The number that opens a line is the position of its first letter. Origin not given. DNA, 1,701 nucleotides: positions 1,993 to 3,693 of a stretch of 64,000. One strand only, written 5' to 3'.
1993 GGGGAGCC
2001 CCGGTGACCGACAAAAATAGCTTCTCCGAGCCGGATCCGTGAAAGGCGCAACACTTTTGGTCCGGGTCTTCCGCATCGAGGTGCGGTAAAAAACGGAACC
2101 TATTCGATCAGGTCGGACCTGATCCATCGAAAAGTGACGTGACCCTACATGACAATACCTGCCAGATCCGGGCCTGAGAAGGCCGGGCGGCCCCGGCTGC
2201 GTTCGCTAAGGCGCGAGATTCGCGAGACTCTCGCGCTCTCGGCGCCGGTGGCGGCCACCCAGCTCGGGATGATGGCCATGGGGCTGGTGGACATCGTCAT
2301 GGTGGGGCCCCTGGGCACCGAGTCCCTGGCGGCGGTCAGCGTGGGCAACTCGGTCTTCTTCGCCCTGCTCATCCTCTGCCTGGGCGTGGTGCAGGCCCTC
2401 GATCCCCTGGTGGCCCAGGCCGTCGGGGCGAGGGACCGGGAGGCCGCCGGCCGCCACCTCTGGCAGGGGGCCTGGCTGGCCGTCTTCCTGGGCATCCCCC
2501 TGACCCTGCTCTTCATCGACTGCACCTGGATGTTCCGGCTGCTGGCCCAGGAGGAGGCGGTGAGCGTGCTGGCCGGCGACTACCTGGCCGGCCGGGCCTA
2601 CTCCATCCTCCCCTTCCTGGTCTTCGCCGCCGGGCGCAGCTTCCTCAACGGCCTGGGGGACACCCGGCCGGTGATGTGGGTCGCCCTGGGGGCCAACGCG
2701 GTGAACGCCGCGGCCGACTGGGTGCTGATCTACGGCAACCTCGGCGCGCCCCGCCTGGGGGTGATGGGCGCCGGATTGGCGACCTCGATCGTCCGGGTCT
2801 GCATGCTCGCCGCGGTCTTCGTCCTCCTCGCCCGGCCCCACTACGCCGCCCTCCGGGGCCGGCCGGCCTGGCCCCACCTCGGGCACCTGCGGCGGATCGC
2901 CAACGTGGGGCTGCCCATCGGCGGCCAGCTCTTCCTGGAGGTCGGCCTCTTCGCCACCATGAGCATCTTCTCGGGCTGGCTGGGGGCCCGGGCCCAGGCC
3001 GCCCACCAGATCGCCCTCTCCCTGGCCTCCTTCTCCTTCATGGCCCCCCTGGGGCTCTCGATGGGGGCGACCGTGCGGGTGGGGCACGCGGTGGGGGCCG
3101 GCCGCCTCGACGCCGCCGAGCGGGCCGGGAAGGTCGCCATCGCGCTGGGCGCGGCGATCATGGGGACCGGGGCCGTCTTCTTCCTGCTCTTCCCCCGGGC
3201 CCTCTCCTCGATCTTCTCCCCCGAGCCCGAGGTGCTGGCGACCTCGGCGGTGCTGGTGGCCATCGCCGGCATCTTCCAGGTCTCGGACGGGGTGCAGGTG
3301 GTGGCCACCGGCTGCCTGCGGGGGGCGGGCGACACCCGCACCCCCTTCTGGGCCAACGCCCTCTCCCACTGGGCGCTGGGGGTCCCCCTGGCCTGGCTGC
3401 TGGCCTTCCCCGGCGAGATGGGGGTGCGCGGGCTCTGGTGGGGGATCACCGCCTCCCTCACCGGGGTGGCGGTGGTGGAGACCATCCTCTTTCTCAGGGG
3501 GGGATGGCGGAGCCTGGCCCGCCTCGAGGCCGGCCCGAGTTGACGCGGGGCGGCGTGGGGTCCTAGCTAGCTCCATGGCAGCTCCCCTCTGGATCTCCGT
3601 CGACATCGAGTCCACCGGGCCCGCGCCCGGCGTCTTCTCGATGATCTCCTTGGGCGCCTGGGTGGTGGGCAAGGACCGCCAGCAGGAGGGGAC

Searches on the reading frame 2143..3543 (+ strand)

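Call 59: search_protein_families(library=pfam, proteins=[window:2143-3543:+], max_evalue=0.00001)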
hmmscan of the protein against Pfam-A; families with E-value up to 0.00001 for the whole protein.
window:2143-3543:+ (466 aa): 1 family
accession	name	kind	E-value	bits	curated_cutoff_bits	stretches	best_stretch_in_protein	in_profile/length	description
PF01554.23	MatE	-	2.7e-63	212.9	24.9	2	258-419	1-161/161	MatE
